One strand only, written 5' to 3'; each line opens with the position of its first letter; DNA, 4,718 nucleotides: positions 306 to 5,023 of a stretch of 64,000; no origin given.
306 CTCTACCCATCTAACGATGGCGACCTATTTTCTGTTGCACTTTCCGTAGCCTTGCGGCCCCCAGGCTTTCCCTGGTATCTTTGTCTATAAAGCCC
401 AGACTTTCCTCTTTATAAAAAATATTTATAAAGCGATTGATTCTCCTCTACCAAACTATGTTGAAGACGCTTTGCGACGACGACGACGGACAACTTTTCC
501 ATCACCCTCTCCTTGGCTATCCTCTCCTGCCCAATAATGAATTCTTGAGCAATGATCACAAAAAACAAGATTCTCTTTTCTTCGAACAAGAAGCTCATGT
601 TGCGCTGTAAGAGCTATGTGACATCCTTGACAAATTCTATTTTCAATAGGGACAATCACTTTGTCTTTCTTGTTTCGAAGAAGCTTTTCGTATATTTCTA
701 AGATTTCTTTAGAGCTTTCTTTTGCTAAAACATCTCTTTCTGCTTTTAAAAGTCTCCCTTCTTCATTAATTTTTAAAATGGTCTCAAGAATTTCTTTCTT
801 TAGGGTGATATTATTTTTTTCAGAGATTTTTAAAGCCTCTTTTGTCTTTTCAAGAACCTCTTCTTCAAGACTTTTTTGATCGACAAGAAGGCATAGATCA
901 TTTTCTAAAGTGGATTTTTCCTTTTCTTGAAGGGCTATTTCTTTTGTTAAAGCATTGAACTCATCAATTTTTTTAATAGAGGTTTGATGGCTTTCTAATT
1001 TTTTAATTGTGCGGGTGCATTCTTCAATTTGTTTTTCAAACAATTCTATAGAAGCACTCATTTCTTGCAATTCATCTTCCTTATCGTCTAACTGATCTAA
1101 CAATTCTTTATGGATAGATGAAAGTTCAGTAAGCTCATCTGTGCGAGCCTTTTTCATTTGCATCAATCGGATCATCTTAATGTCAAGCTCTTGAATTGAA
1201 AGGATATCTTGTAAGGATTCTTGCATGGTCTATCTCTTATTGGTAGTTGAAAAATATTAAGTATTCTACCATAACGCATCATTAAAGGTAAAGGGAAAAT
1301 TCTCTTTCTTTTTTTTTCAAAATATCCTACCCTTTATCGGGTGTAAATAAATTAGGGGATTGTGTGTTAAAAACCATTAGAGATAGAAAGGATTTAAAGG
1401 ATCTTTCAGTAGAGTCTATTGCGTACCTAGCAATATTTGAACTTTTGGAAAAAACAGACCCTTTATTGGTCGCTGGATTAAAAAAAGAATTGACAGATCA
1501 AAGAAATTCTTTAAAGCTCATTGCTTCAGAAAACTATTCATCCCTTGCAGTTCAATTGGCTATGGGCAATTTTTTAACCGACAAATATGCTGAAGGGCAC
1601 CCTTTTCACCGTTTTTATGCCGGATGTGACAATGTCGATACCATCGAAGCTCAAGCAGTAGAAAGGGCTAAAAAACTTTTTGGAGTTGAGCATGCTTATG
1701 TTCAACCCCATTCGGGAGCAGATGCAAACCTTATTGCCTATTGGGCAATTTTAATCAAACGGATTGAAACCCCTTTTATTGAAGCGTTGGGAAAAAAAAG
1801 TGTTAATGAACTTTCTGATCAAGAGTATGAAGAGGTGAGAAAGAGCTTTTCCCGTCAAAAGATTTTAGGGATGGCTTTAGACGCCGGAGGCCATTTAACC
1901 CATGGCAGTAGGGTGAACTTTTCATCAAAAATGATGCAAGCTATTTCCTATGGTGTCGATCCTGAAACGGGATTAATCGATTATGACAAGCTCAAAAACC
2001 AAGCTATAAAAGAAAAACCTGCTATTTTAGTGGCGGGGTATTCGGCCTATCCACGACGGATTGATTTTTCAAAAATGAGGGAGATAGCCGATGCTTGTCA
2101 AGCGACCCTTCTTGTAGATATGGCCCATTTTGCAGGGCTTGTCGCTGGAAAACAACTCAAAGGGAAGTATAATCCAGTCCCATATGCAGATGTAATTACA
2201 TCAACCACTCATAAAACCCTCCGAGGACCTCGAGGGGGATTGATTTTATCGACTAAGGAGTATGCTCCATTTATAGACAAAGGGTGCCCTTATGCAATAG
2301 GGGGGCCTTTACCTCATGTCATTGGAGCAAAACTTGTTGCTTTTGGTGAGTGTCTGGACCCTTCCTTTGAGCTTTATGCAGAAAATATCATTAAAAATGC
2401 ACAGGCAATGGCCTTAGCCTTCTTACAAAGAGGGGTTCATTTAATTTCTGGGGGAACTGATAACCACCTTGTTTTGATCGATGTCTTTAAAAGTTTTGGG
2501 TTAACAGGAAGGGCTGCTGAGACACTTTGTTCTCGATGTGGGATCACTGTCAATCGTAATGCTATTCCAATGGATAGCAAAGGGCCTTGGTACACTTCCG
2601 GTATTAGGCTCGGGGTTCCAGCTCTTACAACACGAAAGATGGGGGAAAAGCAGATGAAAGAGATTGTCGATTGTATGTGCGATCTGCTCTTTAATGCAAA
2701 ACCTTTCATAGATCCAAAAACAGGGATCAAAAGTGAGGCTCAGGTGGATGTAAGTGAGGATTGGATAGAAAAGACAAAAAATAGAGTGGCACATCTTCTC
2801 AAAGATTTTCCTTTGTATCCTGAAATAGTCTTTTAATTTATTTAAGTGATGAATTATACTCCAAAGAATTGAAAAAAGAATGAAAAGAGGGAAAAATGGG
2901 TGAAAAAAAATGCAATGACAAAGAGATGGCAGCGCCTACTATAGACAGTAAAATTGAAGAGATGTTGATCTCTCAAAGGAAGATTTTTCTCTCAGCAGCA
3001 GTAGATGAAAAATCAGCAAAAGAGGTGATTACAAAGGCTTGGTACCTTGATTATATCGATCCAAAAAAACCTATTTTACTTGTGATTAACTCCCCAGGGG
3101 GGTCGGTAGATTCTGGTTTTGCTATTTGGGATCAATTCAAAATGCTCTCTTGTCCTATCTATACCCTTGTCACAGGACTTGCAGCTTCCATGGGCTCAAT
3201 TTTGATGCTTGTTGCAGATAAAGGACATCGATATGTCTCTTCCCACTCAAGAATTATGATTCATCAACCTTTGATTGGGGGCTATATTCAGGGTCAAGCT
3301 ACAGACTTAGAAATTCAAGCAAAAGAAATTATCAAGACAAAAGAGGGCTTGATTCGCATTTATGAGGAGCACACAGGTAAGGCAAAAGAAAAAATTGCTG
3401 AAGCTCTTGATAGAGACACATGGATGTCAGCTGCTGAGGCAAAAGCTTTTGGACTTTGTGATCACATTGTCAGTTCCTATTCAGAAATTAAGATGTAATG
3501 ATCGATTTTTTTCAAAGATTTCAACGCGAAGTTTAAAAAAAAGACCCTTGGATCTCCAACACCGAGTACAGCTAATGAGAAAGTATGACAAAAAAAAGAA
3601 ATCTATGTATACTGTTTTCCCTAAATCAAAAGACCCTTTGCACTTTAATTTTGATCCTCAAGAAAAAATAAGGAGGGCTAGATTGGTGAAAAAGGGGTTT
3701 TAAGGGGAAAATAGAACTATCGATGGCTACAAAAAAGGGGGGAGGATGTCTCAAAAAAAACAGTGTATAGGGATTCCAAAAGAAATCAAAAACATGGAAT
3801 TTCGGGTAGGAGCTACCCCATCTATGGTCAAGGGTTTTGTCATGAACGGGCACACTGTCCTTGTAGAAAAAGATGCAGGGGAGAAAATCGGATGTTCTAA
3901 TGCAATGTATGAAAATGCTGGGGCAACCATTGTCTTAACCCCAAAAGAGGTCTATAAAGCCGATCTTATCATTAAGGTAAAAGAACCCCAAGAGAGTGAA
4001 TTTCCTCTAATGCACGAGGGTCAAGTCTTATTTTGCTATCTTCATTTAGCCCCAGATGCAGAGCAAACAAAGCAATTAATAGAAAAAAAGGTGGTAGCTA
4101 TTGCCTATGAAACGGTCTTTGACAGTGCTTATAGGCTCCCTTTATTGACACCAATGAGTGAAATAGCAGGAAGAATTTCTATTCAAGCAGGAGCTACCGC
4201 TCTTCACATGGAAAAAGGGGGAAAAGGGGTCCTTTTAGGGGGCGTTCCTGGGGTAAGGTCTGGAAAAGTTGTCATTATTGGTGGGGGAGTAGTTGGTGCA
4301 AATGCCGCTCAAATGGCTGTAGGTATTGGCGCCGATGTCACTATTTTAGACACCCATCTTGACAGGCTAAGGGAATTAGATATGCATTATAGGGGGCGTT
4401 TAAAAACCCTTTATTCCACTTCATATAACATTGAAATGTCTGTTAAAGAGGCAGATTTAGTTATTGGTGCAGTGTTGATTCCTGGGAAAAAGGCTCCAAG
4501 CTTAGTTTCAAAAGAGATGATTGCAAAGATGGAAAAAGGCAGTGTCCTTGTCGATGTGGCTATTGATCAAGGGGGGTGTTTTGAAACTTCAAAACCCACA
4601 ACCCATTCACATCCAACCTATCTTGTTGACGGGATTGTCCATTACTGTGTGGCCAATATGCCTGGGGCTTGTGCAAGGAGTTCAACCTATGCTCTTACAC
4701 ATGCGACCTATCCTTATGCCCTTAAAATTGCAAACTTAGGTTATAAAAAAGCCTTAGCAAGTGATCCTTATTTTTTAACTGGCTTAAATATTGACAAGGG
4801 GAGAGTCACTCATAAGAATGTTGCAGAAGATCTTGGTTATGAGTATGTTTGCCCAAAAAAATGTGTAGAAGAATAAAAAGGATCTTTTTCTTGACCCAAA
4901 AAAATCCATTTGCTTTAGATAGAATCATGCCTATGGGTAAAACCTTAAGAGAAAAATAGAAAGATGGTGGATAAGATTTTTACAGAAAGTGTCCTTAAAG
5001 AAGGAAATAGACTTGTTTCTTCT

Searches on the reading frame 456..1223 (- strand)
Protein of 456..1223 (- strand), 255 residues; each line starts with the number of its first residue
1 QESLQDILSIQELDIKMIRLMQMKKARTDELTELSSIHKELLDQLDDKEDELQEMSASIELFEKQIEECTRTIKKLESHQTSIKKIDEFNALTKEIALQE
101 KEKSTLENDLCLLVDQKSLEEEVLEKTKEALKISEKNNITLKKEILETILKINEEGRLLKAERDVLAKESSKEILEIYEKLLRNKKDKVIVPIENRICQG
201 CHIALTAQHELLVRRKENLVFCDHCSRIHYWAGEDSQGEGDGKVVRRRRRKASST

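Call 93: search_protein_families(library=ncbifam, proteins=[window:456-1223:-], max_evalue=0.01)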
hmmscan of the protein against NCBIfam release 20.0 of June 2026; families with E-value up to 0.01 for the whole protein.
window:456-1223:- (255 aa): 1 family
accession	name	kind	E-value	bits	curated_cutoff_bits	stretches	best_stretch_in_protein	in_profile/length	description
NF047363.1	Zn_ribbon_CdsZ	equivalog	1.9e-91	306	275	1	1-251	2-251/251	zinc ribbon domain regulatory protein CdsZ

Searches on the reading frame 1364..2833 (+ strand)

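Call 70: search_protein_families(library=pfam, proteins=[window:1364-2833:+], max_evalue=0.001)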
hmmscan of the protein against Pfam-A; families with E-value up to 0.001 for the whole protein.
window:1364-2833:+ (490 aa): 1 family
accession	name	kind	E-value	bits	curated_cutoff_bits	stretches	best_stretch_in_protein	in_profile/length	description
PF00464.25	SHMT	-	1.7e-122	409.4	27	2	164-437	110-398/399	Serine hydroxymethyltransferase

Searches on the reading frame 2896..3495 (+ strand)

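Call 70: search_protein_families(library=pfam, proteins=[window:2896-3495:+], max_evalue=0.001)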
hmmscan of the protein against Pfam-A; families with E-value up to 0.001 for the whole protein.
window:2896-3495:+ (200 aa): 2 families
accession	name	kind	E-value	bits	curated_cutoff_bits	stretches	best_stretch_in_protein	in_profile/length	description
PF00574.28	CLP_protease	-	2.3e-63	213.8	20.2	1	19-193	8-180/182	Clp protease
PF25145.1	NfeD1b_N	-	5.9e-05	23.2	40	1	58-109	32-83/189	NfeD1b, N-terminal domain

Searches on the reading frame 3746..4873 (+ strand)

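Call 70: search_protein_families(library=pfam, proteins=[window:3746-4873:+], max_evalue=0.001)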
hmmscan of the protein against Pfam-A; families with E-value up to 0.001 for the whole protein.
window:3746-4873:+ (376 aa): 9 families
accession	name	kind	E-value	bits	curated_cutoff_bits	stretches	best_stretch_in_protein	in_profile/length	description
PF01262.27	AlaDh_PNT_C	-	1.3e-85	286.6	23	1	145-357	1-214/214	Alanine dehydrogenase/PNT, C-terminal domain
PF05222.21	AlaDh_PNT_N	-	2.2e-46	157.9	30.4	1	9-141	1-136/136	Alanine dehydrogenase/PNT, N-terminal domain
PF02826.25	2-Hacid_dh_C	-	8.1e-07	29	25.1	1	171-272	35-127/178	D-isomer specific 2-hydroxyacid dehydrogenase, NAD binding domain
PF07992.20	Pyr_redox_2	-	1.4e-05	25.1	26.1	1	173-223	143-193/291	Pyridine nucleotide-disulphide oxidoreductase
PF00070.33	Pyr_redox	-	1.8e-05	25.6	22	1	174-223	1-50/82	Pyridine nucleotide-disulphide oxidoreductase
PF13241.12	NAD_binding_7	-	8.9e-05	23.5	22.1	1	171-244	6-70/104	Putative NAD(P)-binding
PF03807.23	F420_oxidored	-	0.00011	23.2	21.6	1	174-272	1-92/94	NADP oxidoreductase coenzyme F420-dependent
PF01488.26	Shikimate_DH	-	0.00023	21.7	24.3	1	170-273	10-113/138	Shikimate / quinate 5-dehydrogenase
PF02737.24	3HCDH_N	-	0.00072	19.9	22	0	174-224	1-51/180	3-hydroxyacyl-CoA dehydrogenase, NAD binding domain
